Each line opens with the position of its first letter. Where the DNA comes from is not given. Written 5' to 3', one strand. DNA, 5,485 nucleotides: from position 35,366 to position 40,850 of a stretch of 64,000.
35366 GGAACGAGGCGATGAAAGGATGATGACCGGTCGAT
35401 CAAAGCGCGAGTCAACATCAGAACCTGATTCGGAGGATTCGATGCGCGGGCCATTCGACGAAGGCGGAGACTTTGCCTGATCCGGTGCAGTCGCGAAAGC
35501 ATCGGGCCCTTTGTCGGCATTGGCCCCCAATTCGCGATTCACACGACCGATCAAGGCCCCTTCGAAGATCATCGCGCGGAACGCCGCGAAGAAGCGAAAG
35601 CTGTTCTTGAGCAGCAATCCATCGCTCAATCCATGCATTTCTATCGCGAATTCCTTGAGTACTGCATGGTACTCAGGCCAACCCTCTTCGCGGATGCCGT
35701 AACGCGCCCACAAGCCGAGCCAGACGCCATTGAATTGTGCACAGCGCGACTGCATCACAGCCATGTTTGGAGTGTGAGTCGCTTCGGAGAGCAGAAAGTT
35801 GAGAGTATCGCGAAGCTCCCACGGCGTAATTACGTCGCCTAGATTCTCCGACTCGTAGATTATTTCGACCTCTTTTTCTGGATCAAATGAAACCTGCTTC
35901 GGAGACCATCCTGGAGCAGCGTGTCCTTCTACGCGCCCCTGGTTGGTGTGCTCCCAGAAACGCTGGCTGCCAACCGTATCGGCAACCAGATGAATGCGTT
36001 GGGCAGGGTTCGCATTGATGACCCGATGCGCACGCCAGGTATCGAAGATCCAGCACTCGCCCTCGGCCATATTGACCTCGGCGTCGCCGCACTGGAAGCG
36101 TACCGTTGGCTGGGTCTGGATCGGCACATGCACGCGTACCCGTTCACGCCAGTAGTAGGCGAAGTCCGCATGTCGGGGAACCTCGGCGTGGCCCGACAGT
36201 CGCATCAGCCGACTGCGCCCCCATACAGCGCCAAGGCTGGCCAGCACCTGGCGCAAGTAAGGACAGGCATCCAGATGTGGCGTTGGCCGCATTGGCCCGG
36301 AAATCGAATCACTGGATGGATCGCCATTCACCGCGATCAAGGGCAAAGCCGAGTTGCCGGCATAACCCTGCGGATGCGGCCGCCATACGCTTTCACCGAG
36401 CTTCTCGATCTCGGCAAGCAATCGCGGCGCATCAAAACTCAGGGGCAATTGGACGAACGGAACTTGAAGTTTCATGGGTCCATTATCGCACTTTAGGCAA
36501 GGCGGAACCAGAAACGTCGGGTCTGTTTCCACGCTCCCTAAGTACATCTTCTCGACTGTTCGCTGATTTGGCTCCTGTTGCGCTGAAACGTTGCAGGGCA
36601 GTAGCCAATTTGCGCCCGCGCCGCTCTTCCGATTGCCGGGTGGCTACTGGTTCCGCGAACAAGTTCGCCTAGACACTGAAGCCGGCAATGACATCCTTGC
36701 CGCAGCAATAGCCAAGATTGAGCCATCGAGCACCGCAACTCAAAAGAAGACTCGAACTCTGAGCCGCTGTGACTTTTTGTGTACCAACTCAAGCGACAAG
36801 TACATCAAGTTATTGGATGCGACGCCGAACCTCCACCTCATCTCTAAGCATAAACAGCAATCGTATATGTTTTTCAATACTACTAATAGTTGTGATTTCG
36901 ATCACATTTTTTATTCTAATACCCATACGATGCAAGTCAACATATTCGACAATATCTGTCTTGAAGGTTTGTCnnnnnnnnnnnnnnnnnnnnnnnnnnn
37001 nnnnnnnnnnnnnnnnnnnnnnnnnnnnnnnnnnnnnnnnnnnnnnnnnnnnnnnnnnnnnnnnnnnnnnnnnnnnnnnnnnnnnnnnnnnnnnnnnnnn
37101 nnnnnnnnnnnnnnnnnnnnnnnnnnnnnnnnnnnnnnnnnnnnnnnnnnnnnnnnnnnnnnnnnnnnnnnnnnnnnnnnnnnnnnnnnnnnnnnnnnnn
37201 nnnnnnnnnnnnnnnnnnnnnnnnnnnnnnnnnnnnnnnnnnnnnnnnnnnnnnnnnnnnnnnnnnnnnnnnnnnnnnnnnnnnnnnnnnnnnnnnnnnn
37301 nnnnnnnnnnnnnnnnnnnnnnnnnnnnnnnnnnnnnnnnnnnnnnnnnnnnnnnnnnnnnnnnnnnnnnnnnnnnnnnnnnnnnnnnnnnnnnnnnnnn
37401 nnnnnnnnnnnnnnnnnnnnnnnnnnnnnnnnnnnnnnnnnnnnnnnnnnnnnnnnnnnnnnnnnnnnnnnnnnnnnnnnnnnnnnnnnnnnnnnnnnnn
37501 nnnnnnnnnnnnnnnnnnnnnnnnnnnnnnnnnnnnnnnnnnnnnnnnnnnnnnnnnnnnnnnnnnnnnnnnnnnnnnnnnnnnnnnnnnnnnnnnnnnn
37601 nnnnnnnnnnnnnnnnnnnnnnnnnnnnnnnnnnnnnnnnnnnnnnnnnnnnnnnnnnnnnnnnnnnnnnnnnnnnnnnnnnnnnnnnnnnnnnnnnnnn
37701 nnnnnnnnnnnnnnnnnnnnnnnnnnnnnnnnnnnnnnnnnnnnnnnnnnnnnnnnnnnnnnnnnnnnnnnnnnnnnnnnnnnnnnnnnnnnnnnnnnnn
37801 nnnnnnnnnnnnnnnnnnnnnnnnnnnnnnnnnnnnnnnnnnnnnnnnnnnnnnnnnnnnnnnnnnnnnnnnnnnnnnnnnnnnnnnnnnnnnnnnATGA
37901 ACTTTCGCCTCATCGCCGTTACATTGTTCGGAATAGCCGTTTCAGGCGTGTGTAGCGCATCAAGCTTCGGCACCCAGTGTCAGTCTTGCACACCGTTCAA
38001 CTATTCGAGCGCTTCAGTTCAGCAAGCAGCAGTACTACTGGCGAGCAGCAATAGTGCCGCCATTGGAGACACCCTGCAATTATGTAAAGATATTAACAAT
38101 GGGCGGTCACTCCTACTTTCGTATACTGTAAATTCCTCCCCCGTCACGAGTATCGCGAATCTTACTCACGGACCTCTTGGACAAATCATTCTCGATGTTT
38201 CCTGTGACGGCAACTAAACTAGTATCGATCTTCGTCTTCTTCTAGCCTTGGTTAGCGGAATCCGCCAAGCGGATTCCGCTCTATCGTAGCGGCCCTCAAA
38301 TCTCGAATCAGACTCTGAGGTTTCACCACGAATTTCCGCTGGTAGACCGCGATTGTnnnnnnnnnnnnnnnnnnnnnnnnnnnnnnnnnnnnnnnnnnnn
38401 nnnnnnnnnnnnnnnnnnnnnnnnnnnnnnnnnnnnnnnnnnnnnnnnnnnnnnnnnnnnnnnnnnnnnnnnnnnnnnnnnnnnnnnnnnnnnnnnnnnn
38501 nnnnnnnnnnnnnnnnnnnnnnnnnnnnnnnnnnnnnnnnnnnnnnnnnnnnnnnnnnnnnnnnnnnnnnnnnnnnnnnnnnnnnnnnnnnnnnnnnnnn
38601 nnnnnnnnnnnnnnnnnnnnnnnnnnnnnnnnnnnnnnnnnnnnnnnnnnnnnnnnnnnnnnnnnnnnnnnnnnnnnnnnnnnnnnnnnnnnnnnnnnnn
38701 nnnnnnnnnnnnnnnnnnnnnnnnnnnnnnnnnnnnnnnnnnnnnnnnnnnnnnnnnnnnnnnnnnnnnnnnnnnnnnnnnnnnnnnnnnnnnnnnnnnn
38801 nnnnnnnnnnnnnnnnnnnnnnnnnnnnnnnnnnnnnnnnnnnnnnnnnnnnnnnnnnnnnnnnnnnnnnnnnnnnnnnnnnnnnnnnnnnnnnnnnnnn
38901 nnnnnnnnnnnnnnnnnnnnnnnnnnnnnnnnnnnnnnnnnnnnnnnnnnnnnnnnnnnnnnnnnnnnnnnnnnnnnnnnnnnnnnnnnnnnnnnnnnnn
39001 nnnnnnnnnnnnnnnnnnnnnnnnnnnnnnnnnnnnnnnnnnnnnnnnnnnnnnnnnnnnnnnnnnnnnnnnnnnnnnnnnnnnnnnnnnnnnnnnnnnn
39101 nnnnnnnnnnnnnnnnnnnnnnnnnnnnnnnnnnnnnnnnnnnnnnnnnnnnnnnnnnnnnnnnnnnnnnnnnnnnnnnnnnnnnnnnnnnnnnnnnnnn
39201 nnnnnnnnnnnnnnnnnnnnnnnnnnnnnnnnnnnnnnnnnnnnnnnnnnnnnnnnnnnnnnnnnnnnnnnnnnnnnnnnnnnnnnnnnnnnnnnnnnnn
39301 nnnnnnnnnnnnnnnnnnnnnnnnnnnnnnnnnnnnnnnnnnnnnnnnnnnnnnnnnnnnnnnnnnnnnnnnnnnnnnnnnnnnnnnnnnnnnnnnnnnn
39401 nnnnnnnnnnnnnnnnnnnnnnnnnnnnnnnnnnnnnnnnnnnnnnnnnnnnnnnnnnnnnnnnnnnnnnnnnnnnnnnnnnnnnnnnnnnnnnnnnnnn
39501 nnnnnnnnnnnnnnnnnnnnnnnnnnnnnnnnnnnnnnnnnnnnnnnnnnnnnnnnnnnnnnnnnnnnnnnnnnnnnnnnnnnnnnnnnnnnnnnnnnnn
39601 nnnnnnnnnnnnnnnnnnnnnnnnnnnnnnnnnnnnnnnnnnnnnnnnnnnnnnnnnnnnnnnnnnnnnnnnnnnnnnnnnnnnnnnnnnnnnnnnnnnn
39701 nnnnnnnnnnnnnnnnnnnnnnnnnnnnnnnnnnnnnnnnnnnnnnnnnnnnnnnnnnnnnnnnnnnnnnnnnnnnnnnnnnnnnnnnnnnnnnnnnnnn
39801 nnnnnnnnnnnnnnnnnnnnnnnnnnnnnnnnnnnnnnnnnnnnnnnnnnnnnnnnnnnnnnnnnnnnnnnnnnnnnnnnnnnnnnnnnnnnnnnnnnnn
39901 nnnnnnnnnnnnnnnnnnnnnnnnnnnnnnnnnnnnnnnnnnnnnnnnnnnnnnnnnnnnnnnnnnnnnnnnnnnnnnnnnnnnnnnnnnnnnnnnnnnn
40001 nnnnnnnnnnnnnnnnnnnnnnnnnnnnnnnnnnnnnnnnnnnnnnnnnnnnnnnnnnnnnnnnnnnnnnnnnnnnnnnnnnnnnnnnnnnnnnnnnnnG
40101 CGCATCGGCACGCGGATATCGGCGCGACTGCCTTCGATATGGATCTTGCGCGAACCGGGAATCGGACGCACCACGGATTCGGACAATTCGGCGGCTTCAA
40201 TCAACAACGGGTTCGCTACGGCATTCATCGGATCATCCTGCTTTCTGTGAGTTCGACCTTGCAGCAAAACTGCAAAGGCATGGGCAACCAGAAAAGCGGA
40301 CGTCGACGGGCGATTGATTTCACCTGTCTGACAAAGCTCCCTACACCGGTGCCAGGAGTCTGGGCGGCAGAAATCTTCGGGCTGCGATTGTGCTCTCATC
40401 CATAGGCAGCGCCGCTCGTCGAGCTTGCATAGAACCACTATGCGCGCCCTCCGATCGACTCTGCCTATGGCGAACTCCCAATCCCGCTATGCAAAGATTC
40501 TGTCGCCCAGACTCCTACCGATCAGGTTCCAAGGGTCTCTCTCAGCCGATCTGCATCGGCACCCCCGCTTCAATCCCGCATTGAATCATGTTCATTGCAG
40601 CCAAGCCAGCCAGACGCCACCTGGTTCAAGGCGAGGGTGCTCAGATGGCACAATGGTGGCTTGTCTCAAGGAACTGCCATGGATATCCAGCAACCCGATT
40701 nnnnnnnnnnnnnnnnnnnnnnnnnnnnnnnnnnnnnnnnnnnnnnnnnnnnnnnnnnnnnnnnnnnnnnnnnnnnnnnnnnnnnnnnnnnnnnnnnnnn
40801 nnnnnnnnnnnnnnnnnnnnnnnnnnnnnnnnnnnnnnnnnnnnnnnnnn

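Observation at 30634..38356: Accessory island with two hydroxylase + sulfotransferase pairings: a candidate hydroxylate-then-sulfate modification system of unknown substrate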

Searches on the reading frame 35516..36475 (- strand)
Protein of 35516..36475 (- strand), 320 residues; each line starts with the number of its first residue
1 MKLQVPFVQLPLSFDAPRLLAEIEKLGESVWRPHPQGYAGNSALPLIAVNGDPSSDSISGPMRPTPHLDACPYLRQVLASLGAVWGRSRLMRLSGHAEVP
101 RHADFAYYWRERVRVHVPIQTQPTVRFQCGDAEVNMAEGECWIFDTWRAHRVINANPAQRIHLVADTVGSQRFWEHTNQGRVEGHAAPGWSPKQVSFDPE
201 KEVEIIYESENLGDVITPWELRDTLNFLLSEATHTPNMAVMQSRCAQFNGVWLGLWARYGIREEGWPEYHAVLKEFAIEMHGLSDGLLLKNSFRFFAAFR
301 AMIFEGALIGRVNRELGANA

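Call 54: search_solved_structures(query=A4, max_evalue=1, show_alignments=4)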
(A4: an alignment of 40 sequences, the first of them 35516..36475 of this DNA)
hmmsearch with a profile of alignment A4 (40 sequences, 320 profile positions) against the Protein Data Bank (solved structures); distinct sequences matched with E-value up to 1: 5.
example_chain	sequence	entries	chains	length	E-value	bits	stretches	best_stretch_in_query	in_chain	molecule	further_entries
4p7w_A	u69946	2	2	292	1.4e-09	40.9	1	12-198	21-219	L-proline cis-4-hydroxylase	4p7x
1e5r_A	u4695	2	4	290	7.6e-06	28.6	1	43-166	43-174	PROLINE OXIDASE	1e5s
7v4f_B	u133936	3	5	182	0.00013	24.5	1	57-169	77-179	Beta-hydroxylase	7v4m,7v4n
7v4p_A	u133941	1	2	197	0.0018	20.7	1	58-169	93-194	Beta-hydroxylase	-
7v4o_B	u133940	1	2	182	0.0022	20.5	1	57-169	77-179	Beta-hydroxylase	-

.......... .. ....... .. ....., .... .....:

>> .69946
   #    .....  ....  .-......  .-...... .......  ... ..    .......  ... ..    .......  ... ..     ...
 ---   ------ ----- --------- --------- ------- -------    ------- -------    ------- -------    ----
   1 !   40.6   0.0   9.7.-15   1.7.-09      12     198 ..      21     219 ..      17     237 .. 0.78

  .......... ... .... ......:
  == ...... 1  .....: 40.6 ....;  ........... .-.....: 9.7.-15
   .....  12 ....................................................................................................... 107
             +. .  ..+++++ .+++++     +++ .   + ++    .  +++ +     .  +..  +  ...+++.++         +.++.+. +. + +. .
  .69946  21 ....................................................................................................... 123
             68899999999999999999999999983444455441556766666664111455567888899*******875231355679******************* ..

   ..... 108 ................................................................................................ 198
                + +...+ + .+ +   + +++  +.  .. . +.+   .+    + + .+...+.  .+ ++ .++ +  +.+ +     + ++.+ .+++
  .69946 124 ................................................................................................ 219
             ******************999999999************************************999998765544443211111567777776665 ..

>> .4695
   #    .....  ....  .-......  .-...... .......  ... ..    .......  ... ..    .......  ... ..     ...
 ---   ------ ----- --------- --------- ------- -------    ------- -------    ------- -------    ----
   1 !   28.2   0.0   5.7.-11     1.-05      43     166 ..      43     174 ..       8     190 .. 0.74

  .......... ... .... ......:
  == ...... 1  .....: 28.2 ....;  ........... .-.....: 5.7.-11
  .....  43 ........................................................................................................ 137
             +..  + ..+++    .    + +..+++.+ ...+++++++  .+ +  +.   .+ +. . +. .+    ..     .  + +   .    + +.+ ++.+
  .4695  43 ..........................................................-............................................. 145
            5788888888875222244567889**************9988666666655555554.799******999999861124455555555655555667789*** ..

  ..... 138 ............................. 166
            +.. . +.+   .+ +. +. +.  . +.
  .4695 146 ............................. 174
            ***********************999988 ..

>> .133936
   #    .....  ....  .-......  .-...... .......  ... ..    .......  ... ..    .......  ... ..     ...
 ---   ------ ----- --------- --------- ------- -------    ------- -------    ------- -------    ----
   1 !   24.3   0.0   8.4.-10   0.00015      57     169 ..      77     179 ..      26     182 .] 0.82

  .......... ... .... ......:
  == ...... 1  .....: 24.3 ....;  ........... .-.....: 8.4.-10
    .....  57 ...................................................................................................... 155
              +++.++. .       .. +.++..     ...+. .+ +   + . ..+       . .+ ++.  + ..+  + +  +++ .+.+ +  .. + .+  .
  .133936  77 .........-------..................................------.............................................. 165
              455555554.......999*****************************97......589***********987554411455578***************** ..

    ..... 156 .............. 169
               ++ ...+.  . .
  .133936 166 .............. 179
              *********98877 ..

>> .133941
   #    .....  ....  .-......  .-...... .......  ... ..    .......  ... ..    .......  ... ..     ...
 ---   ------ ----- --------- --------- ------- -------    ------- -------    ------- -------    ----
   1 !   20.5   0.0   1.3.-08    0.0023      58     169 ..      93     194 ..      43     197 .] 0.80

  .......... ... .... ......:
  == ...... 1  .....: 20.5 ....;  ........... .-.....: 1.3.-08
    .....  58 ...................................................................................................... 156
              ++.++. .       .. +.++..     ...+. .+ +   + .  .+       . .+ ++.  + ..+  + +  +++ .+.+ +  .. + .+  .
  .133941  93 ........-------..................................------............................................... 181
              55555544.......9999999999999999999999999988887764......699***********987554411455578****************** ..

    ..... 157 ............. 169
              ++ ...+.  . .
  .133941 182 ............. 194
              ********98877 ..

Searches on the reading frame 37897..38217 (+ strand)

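Call 3: search_protein_families(library=pfam, proteins=[window:37897-38217:+], max_evalue=0.01)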
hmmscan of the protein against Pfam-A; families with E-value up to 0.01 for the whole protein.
window:37897-38217:+ (106 aa): 0 families

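Call 4: search_protein_families(library=ncbifam, proteins=[window:37897-38217:+], max_evalue=0.01)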
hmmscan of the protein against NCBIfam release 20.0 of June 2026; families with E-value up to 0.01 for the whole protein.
window:37897-38217:+ (106 aa): 0 families

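Call 6: search_protein_families(library=pfam, proteins=[window:37897-38217:+], max_evalue=10)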
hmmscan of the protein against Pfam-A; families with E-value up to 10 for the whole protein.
window:37897-38217:+ (106 aa): 1 family
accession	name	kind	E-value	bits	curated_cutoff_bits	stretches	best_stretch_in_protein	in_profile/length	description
PF24973.1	EGF_LMN_ATRN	-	0.032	14.8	27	1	18-40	17-39/44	Laminin/attractin EGF domain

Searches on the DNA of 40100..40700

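Call 46: search_rna_families(source=window, start=40100, end=40700, threshold=evalue, max_evalue=1, show_alignments=1)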
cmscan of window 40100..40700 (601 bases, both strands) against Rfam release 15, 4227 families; matches with E-value up to 1: 2.
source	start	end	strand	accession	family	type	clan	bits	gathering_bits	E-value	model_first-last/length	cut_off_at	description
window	40495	40576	-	RF00059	TPP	Cis-reg; riboswitch;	-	32.9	54.3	0.00012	1-105/105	no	TPP riboswitch aptamer (THI element)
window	40401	40469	-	RF03992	mir-6302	Gene; miRNA;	-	18.2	90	0.54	1-79/79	no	mir-6302 microRNA precursor family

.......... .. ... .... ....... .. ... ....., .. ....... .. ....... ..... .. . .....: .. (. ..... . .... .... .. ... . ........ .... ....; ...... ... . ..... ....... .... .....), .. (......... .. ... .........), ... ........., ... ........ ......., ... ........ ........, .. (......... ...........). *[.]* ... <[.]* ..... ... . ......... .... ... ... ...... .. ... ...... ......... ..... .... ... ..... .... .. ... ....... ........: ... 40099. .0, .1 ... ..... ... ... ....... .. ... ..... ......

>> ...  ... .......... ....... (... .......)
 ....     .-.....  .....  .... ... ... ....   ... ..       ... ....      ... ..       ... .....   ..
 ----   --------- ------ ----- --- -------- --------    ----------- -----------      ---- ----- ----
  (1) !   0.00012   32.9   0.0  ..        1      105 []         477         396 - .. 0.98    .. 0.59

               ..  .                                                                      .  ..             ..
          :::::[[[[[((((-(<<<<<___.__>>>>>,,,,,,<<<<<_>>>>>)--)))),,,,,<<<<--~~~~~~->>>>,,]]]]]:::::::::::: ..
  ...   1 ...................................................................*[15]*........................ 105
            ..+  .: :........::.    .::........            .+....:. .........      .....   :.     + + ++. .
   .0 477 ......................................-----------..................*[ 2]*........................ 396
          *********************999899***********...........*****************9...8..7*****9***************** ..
